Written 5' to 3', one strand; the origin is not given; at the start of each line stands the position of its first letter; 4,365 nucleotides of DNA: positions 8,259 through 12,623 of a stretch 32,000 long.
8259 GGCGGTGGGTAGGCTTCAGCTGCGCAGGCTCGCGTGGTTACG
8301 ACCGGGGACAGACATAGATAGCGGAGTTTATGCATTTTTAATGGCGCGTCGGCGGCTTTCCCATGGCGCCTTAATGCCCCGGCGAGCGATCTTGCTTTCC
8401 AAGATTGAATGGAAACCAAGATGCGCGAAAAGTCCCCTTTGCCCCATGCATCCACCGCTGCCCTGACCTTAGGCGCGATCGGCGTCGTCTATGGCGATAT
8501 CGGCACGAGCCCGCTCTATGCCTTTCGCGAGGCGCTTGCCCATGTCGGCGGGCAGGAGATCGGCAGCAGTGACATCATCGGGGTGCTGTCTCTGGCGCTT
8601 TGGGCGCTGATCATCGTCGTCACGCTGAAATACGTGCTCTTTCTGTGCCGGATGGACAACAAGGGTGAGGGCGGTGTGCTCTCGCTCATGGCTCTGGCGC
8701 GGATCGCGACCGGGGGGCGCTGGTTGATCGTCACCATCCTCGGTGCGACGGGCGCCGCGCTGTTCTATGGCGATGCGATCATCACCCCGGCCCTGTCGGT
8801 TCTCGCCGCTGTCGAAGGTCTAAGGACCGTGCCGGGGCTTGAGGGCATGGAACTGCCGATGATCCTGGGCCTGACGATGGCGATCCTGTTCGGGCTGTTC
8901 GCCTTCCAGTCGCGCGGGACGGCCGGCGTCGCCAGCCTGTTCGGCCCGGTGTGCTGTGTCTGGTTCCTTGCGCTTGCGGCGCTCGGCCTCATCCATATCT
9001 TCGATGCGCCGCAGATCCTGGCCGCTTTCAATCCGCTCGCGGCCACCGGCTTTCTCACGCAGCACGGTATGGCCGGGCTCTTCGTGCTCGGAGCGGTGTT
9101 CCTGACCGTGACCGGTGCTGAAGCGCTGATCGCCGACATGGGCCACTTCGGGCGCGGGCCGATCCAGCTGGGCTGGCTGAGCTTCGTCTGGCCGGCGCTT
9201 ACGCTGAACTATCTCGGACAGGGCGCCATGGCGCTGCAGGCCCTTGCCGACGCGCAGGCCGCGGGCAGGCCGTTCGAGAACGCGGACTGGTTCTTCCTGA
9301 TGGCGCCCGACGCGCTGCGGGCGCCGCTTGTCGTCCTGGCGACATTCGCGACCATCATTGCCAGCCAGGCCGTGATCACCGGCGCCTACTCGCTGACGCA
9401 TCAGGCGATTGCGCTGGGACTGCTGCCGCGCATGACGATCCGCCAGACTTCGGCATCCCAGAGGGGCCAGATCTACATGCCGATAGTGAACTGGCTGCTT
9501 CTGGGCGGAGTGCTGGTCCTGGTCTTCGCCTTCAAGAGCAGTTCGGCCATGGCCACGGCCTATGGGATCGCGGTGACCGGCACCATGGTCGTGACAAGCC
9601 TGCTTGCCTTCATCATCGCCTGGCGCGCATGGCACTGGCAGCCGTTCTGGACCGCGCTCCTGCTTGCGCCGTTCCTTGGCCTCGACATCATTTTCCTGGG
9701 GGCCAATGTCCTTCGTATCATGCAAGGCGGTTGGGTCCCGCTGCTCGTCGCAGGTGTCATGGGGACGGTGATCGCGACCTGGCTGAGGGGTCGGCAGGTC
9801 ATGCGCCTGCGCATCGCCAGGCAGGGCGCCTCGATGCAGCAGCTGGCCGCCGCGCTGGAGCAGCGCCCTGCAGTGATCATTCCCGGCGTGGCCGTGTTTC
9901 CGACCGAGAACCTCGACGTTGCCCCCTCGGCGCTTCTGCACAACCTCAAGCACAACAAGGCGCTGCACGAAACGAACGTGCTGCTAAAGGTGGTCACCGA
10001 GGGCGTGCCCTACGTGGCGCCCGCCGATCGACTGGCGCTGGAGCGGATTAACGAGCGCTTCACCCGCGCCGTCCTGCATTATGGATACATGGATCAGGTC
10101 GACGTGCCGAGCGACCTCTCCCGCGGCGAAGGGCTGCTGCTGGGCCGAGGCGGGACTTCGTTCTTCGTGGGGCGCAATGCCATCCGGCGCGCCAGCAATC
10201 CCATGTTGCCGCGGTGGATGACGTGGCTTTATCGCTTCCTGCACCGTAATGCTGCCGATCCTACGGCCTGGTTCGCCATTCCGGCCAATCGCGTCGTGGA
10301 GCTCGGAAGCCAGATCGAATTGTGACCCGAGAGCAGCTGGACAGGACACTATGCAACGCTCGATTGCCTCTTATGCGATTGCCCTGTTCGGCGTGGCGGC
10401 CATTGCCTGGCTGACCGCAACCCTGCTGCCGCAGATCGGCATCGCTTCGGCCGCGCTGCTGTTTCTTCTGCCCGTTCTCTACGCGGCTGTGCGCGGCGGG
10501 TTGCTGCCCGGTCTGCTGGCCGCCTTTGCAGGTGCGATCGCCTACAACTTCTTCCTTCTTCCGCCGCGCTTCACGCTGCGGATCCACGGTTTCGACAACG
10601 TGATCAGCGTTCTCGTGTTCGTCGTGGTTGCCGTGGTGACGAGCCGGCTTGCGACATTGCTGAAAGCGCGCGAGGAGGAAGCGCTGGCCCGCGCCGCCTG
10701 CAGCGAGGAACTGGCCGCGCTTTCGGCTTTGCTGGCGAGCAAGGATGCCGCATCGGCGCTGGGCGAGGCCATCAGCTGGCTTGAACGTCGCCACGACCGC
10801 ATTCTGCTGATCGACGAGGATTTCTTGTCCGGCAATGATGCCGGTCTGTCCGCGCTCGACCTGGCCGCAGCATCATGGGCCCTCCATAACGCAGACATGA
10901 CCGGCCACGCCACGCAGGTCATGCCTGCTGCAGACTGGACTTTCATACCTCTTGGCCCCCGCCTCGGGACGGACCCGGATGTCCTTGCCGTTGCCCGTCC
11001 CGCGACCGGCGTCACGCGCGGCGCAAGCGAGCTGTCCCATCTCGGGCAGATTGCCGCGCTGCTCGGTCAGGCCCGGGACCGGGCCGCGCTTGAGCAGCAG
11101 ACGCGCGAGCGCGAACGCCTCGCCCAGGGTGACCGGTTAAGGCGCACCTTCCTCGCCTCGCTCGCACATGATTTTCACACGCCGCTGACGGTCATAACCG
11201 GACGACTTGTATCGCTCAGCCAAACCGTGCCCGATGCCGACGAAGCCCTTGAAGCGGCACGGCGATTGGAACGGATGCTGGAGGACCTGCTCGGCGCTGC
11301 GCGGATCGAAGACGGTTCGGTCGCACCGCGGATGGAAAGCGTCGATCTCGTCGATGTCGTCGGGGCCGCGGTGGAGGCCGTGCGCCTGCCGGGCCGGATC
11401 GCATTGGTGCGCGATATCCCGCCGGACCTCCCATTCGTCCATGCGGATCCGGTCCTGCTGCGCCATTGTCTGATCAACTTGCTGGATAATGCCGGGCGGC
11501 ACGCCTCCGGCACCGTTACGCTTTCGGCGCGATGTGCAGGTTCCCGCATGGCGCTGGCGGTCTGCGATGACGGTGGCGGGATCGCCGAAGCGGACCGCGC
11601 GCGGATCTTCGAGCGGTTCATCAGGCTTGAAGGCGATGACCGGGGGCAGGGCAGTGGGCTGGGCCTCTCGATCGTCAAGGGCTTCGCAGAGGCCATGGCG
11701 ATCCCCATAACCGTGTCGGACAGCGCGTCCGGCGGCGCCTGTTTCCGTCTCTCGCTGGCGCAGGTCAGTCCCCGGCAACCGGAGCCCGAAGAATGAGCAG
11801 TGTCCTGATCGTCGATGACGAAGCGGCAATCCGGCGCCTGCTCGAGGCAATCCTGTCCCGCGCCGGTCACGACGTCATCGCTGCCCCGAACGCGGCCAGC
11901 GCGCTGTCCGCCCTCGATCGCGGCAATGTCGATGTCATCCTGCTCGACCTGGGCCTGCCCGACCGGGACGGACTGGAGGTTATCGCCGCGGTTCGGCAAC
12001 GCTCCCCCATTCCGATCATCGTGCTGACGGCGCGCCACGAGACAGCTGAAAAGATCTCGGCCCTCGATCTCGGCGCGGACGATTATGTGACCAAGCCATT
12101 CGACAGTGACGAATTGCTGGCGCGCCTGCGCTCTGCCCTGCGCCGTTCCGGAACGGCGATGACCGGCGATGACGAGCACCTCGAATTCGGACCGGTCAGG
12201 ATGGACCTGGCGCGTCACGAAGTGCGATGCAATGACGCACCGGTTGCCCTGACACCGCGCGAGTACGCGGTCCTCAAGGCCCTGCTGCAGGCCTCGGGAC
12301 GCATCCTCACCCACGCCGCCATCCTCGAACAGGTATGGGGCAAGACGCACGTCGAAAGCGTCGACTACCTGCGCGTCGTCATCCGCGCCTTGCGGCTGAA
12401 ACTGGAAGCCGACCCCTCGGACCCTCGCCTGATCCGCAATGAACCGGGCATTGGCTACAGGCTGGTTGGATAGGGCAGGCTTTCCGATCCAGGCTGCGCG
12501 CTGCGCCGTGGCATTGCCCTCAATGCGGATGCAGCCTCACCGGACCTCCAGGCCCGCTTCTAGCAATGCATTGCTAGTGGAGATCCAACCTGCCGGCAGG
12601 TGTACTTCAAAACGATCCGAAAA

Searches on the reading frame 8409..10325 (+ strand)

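Call 66: search_protein_families(library=pfam, proteins=[window:8409-10325:+], max_evalue=0.0001)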
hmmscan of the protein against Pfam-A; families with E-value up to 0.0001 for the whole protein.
window:8409-10325:+ (638 aa): 2 families
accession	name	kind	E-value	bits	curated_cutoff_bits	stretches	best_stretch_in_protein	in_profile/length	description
PF02705.21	K_trans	-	2.2e-160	534.5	24.8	1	19-479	1-451/454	K+ potassium transporter integral membrane domain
PF22776.1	K_trans_C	-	1.2e-41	142.5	24.8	1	492-638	1-151/151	K+ potassium transporter C-terminal domain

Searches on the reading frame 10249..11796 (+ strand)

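Call 66: search_protein_families(library=pfam, proteins=[window:10249-11796:+], max_evalue=0.0001)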
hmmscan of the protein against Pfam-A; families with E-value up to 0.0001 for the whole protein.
window:10249-11796:+ (515 aa): 3 families
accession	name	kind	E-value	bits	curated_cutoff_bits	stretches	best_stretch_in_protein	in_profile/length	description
PF13493.11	DUF4118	-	3.2e-25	88.4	28.4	1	42-147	1-106/107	Domain of unknown function (DUF4118)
PF02518.31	HATPase_c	-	1.4e-20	74.2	26.4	1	400-503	2-107/111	Histidine kinase-, DNA gyrase B-, and HSP90-like ATPase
PF00512.31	HisKA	-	3.3e-09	37.1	26.9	1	298-356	2-66/66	His Kinase A (phospho-acceptor) domain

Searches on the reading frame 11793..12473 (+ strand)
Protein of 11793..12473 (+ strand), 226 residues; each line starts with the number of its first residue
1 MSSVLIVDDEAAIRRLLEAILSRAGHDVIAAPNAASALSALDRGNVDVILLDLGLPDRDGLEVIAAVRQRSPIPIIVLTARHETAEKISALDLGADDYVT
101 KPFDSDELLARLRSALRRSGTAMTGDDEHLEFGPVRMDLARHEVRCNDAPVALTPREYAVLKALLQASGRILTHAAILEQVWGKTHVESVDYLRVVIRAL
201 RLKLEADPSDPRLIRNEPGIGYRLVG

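Call 66: search_protein_families(library=pfam, proteins=[window:11793-12473:+], max_evalue=0.0001)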
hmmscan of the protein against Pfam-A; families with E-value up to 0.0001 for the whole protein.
window:11793-12473:+ (226 aa): 2 families
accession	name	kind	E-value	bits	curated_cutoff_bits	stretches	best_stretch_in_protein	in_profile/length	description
PF00072.30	Response_reg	-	1.9e-30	105.7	30.2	1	4-112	1-110/111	Response regulator receiver domain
PF00486.34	Trans_reg_C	-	4e-21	75.3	26.2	1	150-224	3-77/77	Transcriptional regulatory protein, C terminal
